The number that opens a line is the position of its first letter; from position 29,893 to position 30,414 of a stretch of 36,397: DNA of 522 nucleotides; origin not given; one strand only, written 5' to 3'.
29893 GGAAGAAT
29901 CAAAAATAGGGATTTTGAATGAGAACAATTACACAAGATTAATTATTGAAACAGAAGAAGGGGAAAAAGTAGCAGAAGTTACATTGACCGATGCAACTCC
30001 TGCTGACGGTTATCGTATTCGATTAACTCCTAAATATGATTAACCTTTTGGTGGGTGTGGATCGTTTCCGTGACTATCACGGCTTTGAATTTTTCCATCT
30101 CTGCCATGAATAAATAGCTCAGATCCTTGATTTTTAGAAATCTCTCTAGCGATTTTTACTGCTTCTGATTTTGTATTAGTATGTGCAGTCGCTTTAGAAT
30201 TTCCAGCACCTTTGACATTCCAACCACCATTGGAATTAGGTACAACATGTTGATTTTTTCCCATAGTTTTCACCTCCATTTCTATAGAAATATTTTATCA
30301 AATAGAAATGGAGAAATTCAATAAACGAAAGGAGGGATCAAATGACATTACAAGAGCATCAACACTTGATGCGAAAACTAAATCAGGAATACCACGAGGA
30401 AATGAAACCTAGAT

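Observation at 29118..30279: Tandemly duplicated convergent two-gene cassette (small '...R(I/V)R(L/M)TP(K/R)YD' protein opposite a DUF2188 protein) with identical TTAA stop-codon overlap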

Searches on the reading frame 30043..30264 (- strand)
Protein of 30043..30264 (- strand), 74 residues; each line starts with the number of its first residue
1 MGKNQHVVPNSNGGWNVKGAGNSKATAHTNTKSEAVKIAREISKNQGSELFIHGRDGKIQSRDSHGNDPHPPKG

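Call 7: search_protein_families(library=pfam, proteins=[window:30043-30264:-], max_evalue=1)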
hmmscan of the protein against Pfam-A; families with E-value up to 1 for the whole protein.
window:30043-30264:- (74 aa): 3 families
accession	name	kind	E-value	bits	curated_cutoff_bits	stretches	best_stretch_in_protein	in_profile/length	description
PF09954.14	DUF2188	-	8.5e-27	93.5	22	1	5-65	1-62/62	Uncharacterized protein conserved in bacteria (DUF2188)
PF18153.7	Cap15_CD_rec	-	0.11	13.2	31.2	1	8-43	3-38/122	Cap15, cyclic dinucleotide receptor domain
PF19692.4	DUF6193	-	0.22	12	26.9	1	6-39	64-97/112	Family of unknown function (DUF6193)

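Call 8: search_protein_families(library=phrogs, proteins=[window:30043-30264:-], max_evalue=0.1)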
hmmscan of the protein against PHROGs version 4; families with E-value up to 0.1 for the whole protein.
window:30043-30264:- (74 aa): 2 families
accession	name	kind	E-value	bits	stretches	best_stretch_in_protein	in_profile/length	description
phrog_3220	-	unknown function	1.4e-39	135.2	1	1-74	1-74/74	-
phrog_22338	-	unknown function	1.3e-08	36.1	1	11-74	143-207/207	-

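Call 10: search_dna_similar(query=window:30043-30264:-, collection=phages, mode=protein, max_rows=60, max_evalue=0.001)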
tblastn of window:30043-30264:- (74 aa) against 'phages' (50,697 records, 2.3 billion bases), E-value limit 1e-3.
Records with a match: 32; places in all: 32; records where one place covers at least 80% of the query: 28.
Best place of each record, by identity: 90-95% 1; 80-90% 6; 60-80% 10; <60% 15.
By first word of the organism name: Streptococcus 18; Gordonia 7; Mycobacterium 3; Listeria 2; Latilactobacillus 1; Lactobacillus 1.
By host as written in the record: Gordonia terrae 3612 5; Streptococcus pneumoniae 08B01757 2; Gordonia terrae CAG3 2; Listeria monocytogenes 2; Latilactobacillus curvatus TMW 1.1381 1; Streptococcus infantarius infantarius_CJ18 1; Streptococcus pneumoniae 09B10874 1; Streptococcus pneumoniae, strain V22 1; and 17 more.
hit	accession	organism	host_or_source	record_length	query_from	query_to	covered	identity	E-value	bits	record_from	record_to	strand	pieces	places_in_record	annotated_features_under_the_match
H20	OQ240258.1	Latilactobacillus phage TMW 1.1381 P1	Latilactobacillus curvatus TMW 1.1381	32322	1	74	100%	91.9%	3e-39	141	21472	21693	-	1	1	ribbon-helix-helix DNA-binding domain protein | hypothetical protein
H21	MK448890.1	Streptococcus phage Javan264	Streptococcus infantarius ...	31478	1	74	100%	83.8%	5e-35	129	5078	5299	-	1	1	hypothetical protein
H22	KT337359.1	Streptococcus phage phiARI0468b-3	Streptococcus pneumoniae 09B10874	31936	1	74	100%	81.1%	2e-33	125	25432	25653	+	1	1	none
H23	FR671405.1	Streptococcus phage V22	Streptococcus pneumoniae, strain V22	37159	1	74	100%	81.1%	2e-33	125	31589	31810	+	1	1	scaffold 3 | Phage protein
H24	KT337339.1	Streptococcus phage phiARI0004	Streptococcus pneumoniae 08B01757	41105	1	74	100%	81.1%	2e-33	125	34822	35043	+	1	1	none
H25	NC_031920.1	Streptococcus phage phiARI0004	Streptococcus pneumoniae 08B01757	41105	1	74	100%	81.1%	2e-33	125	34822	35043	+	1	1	none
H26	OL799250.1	Streptococcus phage MissF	Streptococcus mitis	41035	1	68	92%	82.4%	5e-31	118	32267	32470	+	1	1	hypothetical protein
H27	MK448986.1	Streptococcus phage Javan570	Streptococcus suis GD-0063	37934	1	74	100%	71.6%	4e-30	115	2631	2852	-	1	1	hypothetical protein (x2)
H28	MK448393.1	Streptococcus satellite phage Javan276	Streptococcus iniae Si1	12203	1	74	100%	68.9%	9e-29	111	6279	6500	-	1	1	hypothetical protein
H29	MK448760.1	Streptococcus phage Javan443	Streptococcus pseudoporcinus SS-607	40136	1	74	100%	68.9%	1e-28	111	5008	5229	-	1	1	hypothetical protein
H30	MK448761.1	Streptococcus phage Javan445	Streptococcus pseudoporcinus SS-662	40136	1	74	100%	68.9%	1e-28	111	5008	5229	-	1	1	hypothetical protein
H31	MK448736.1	Streptococcus phage Javan35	Streptococcus agalactiae ERR126788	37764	1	74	100%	66.2%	2e-27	107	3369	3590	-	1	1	hypothetical protein (x2)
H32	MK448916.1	Streptococcus phage Javan36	Streptococcus agalactiae ERR126795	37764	1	74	100%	66.2%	2e-27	107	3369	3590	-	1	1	hypothetical protein (x2)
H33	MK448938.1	Streptococcus phage Javan44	Streptococcus agalactiae GB-PW-094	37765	1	74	100%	66.2%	2e-27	107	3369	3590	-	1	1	hypothetical protein (x2)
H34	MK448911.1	Streptococcus phage Javan34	Streptococcus agalactiae ERR126775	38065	1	74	100%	66.2%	2e-27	107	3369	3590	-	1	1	hypothetical protein (x2)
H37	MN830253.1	Lactobacillus phage JNU_P5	Lactobacillus fermentum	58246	1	73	99%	46.6%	1e-11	63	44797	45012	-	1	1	hypothetical protein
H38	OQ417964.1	Mycobacterium phage prophiT48-1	Mycobacterium abscessus T48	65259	5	74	95%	47.3%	2e-12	66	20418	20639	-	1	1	42: antitoxin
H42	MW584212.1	Mycobacterium phage prophiGD13-2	Mycobacterium abscessus GD13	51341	4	74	96%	37.3%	2e-7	51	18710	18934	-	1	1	30: hypothetical protein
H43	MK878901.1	Gordonia phage HannahD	Gordonia terrae 3612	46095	12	74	85%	40.6%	9e-7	49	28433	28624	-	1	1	36: hypothetical protein | 35: hypothetical protein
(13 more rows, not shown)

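Call 21: search_solved_structures(query=window:30043-30264:-, max_evalue=10, show_alignments=2)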
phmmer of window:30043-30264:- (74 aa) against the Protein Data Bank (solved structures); distinct sequences matched with E-value up to 10: 1.
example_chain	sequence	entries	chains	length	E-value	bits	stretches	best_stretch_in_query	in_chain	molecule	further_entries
5cwj_A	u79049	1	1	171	3.5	11.8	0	30-49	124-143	Designed helical repeat protein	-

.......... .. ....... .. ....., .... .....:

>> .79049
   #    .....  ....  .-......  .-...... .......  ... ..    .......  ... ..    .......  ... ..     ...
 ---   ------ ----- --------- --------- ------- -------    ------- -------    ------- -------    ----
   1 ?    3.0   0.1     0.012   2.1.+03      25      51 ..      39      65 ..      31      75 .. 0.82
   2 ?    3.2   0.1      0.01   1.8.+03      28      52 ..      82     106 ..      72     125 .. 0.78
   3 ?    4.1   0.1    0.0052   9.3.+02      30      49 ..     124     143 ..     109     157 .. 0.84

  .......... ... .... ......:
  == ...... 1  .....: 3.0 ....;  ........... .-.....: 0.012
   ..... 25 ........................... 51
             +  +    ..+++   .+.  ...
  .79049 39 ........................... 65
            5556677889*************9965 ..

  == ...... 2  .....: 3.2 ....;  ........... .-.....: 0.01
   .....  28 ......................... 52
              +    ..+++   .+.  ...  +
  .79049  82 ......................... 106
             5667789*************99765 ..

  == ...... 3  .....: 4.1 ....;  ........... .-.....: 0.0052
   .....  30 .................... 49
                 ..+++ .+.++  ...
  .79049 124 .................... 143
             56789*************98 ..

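Call 43: search_protein_families(library=padloc, proteins=[window:30043-30264:-], max_evalue=1)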
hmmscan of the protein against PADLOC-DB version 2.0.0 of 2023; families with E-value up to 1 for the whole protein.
window:30043-30264:- (74 aa): 2 families
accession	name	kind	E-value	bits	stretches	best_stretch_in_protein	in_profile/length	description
PDLC04942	PDC-S16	-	3.3e-40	134.7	1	1-74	1-75/75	-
PDLC04941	PDC-S16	-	3e-39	131.7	1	1-74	1-75/75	-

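Call 44: search_protein_families(library=ncbifam, proteins=[window:30043-30264:-], max_evalue=1)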
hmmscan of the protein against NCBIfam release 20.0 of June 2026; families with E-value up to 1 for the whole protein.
window:30043-30264:- (74 aa): 0 families

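Call 52: get_annotated_region(hit=H28, flank=2500)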
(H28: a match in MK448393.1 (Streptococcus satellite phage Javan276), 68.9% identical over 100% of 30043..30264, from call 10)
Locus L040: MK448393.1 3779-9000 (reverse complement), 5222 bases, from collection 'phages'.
description: Streptococcus satellite phage Javan276, complete genome.
organism: Streptococcus satellite phage Javan276 (NCBI taxid 2558600)
taxonomy: Viruses
host: Streptococcus iniae Si1; source: -; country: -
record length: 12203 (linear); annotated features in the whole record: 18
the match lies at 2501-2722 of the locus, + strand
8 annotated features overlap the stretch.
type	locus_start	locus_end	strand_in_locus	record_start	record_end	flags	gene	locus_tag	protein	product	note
CDS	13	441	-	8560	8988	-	-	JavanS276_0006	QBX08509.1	hypothetical protein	FIG021474: Phage protein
CDS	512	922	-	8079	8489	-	-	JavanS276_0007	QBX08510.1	hypothetical protein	FIG018599: Phage-associated protein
CDS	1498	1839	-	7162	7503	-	-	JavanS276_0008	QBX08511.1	hypothetical protein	-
CDS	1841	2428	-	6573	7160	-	-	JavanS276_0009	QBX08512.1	hypothetical protein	-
CDS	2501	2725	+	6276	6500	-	-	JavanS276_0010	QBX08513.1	hypothetical protein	-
CDS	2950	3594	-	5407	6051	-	-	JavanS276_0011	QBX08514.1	hypothetical protein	-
CDS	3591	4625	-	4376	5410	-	-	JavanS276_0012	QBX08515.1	hypothetical protein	-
CDS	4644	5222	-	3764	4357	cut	-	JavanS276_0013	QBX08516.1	Cro/CI family transcriptional regulator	-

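Call 53: get_annotated_region(hit=H37, flank=2500)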
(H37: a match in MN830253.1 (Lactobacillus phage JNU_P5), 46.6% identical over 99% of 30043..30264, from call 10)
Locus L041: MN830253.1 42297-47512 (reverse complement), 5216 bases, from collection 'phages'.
description: Lactobacillus phage JNU_P5, complete genome.
organism: Lactobacillus phage JNU_P5 (NCBI taxid 2686384)
taxonomy: Viruses; Duplodnaviria; Heunggongvirae; Uroviricota; Caudoviricetes
host: Lactobacillus fermentum; source: -; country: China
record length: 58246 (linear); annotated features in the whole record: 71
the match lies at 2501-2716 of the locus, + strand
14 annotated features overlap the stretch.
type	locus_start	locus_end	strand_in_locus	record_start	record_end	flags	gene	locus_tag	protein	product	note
CDS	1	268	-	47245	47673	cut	-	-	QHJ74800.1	pathogenesis-related transcriptional factor and ERF protein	JNU_P5_GM000055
CDS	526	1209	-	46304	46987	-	-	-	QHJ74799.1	DNA-binding protein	JNU_P5_GM000054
CDS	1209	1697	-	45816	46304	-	-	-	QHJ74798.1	hypothetical protein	Gp157 family protein; JNU_P5_GM000053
CDS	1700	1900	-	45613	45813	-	-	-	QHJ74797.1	hypothetical protein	JNU_P5_GM000052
CDS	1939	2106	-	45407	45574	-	-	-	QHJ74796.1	hypothetical protein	JNU_P5_GM000051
CDS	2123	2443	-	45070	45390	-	-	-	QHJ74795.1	hypothetical protein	JNU_P5_GM000050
CDS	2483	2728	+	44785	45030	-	-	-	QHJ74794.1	hypothetical protein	JNU_P5_GM000049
CDS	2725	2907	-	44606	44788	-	-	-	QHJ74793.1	hypothetical protein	JNU_P5_GM000048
CDS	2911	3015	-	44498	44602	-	-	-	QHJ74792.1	hypothetical protein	JNU_P5_GM000047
CDS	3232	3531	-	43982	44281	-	-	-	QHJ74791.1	hypothetical protein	JNU_P5_GM000046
CDS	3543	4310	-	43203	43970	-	-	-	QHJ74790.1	antirepressor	JNU_P5_GM000045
CDS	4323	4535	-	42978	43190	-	-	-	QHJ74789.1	Cro/Cl family transcriptional regulator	JNU_P5_GM000044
CDS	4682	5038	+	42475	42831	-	-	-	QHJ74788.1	transcriptional regulator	JNU_P5_GM000043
CDS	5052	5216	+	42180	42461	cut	-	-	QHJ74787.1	hypothetical protein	JNU_P5_GM000042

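Call 54: get_annotated_region(hit=H38, flank=2500)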
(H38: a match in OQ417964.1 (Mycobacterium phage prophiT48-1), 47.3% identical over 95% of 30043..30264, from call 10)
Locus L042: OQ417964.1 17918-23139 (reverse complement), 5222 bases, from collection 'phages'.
description: Mycobacterium phage prophiT48-1, complete genome.
organism: Mycobacterium phage prophiT48-1 (NCBI taxid 3032458)
taxonomy: Viruses; Duplodnaviria; Heunggongvirae; Uroviricota; Caudoviricetes
host: Mycobacterium abscessus T48; source: -; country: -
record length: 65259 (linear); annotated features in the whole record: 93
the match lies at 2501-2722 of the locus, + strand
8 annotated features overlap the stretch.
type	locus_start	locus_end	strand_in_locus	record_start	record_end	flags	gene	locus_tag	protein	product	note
CDS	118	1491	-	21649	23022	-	44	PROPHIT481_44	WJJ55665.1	hypothetical protein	-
CDS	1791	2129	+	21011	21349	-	43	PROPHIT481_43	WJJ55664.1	BrnT-like toxin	toxin in toxin/antitoxin system, BrnT-like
CDS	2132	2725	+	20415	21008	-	42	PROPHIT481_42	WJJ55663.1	antitoxin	antitoxin in toxin/antitoxin system_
CDS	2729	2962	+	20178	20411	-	41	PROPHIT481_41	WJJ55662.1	hypothetical protein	-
CDS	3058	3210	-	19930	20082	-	40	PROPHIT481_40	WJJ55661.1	hypothetical protein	-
CDS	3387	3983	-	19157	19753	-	39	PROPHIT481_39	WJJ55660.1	hypothetical protein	-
CDS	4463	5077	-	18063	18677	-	38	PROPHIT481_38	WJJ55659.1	resolvase/DNA invertase-like serine recombinase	-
CDS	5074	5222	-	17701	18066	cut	37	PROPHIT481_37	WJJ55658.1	hypothetical protein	-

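Call 62: search_solved_structures(query=A4, max_evalue=10, show_alignments=3)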
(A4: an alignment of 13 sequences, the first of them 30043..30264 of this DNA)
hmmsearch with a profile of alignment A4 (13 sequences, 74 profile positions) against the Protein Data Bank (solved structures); distinct sequences matched with E-value up to 10: 5.
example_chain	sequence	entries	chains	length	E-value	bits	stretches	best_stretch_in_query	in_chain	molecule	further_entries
8sq8_A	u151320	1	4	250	0.74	13.7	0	38-71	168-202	Beta-lactamase OXA-109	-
8sq7_A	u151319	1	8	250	0.89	13.4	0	38-71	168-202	Beta-lactamase OXA-82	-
6t1h_A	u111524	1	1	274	1.3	12.9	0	38-71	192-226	Beta-lactamase OXA-66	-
3ak5_A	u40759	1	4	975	1.8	12.4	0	35-65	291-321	Hemoglobin-binding protease hbp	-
1wxr_A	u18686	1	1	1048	2.1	12.2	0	35-65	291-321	haemoglobin protease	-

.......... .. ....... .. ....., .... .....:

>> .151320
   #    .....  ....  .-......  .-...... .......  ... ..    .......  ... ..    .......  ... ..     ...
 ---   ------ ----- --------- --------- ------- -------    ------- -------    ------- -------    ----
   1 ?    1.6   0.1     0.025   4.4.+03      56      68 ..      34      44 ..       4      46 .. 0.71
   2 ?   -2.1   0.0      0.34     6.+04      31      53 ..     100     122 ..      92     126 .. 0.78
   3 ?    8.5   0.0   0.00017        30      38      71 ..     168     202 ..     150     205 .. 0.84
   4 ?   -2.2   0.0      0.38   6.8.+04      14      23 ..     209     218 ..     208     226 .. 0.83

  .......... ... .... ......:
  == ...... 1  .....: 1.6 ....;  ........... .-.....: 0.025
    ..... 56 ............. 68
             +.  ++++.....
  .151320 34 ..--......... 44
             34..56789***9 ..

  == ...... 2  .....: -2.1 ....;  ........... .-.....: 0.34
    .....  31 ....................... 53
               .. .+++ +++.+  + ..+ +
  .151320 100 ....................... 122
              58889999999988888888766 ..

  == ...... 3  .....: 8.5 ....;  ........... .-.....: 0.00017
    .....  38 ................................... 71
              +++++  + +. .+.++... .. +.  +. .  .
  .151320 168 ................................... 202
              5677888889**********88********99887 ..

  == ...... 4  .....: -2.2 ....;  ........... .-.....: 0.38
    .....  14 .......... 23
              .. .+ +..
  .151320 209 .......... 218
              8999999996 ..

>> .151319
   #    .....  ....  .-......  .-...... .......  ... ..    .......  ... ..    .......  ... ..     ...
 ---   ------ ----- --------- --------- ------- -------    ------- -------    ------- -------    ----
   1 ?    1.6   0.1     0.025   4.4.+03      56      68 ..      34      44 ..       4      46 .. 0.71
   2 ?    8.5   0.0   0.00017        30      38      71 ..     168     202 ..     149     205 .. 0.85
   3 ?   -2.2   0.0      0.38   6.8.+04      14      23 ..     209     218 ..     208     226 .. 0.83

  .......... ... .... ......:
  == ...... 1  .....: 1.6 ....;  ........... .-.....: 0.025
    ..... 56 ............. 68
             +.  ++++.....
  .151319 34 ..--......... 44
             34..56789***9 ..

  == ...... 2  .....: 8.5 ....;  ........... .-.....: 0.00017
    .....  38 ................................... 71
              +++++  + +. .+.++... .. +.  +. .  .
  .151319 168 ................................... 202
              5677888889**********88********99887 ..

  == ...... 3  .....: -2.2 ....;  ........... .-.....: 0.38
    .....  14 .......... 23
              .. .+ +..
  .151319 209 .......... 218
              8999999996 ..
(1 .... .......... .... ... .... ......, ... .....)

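Call 64: find_homologous_proteins(query=A4, max_evalue=0.001)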
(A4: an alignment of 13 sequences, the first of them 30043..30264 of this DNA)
Query A4 (13 sequences) (74 aa, profile of the alignment): 7986 proteins with E <= 0.001 among 8000 candidates; the best 120 are listed.
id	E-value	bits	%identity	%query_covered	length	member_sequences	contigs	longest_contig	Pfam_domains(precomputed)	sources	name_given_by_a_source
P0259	2.8e-37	145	89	100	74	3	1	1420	PF09954.15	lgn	-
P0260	3.0e-37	145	88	100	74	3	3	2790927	PF09954.15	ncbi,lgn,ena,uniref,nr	ncbi:DUF2188 domain-containing protein [Enterococcus faecalis]|uniref:DUF2188 domain-containing prot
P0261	3.3e-37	145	99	100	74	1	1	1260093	PF09954.15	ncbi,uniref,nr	ncbi:hypothetical protein SSQ_01307 [Enterococcus faecium EnGen0193]|uniref:DUF2188 domain-containin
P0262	4.2e-37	144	99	100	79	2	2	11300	PF09954.15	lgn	-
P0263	4.4e-37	144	99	100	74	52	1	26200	PF09954.15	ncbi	ncbi:DUF2188 domain-containing protein [Enterococcus hirae]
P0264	1.3e-36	143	82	100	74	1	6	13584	PF09954.15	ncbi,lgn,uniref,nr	ncbi:DUF2188 domain-containing protein [Listeria valentina]|uniref:DUF2188 domain-containing protein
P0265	1.6e-36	142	89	100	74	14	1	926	PF09954.15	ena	-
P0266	1.9e-36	142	92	100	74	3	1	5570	PF09954.15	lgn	-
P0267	2.2e-36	142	89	100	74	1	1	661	PF09954.15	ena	-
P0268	2.7e-36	142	73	100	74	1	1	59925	PF09954.15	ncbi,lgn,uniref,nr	ncbi:DUF2188 domain-containing protein [Streptococcus suis]|uniref:DUF2188 domain-containing protein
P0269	2.9e-36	142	74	99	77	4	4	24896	PF09954.15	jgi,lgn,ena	jgi:hypothetical protein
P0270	3.0e-36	142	70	100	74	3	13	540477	PF09954.15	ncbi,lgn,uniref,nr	ncbi:DUF2188 domain-containing protein [Streptococcus uberis]|uniref:DUF2188 domain-containing prote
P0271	4.0e-36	141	72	100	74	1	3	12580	PF09954.15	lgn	-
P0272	6.4e-36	141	70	100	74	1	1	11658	PF09954.15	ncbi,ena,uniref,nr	ncbi:DUF2188 domain-containing protein [Caloramator sp. ALD01]|uniref:DUF2188 domain-containing prot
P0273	7.0e-36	140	81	100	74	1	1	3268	PF09954.15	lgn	-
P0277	8.6e-36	140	70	100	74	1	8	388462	PF09954.15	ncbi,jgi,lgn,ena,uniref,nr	ncbi:MAG: hypothetical protein JG776_490 [Caloramator sp.]|jgi:uncharacterized protein YdaT|uniref:D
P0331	2.7e-34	135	69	100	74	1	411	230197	PF09954.15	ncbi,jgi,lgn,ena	ncbi:MAG: DUF2188 domain-containing protein [Oscillospiraceae bacterium]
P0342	3.5e-34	135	64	99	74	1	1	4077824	PF09954.15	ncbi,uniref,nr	ncbi:DUF2188 domain-containing protein [Flavobacterium cerinum]|uniref:DUF2188 domain-containing pro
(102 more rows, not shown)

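Call 65: find_encoding_contigs(protein=P0331, flank=2500, max_places=4)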
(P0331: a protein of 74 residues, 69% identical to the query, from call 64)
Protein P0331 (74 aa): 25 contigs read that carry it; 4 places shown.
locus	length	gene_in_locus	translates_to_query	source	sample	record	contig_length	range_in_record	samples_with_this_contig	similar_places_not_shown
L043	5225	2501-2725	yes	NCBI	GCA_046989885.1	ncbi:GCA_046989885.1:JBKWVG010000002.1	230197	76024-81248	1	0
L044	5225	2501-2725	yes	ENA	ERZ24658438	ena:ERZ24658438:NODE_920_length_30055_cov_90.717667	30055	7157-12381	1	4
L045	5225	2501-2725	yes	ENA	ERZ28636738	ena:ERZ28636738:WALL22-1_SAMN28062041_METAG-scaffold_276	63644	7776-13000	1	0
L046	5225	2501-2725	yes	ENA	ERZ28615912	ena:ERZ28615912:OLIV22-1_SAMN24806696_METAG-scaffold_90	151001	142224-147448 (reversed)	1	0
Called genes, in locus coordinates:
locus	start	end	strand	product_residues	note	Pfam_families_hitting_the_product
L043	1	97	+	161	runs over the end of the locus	-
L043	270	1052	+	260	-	PF08808:RES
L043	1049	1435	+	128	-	PF00293:NUDIX, PF14815:NUDIX_4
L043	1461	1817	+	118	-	-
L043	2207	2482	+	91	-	PF13031:DUF3892 (weak)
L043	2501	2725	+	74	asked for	PF09954:DUF2188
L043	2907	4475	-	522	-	PF05598:DUF772, PF01609:DDE_Tnp_1, PF13751:DDE_Tnp_1_6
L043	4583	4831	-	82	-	PF19537:DUF6061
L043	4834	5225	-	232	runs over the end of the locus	PF00149:Metallophos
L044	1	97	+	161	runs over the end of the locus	-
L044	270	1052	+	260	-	PF08808:RES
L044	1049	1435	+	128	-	PF00293:NUDIX, PF14815:NUDIX_4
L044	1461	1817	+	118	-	-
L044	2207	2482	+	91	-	PF13031:DUF3892 (weak)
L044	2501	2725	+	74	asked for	PF09954:DUF2188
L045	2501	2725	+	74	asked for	PF09954:DUF2188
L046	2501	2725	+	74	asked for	PF09954:DUF2188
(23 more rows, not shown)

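Call 66: find_encoding_contigs(protein=P0342, flank=2500, max_places=2)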
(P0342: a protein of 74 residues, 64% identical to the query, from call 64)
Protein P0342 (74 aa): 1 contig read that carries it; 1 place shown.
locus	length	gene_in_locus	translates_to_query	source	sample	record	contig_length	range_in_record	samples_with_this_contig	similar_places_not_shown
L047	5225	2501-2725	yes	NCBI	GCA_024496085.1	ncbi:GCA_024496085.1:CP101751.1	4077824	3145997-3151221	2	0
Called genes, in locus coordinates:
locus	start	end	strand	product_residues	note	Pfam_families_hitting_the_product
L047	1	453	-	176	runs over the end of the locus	-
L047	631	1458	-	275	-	-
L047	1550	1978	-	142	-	PF10020:DUF2262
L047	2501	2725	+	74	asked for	PF09954:DUF2188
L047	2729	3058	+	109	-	PF13031:DUF3892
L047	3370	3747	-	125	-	-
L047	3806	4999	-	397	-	PF05222:AlaDh_PNT_N, PF01262:AlaDh_PNT_C, PF02826:2-Hacid_dh_C (faint)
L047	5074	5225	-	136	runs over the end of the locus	PF02367:TsaE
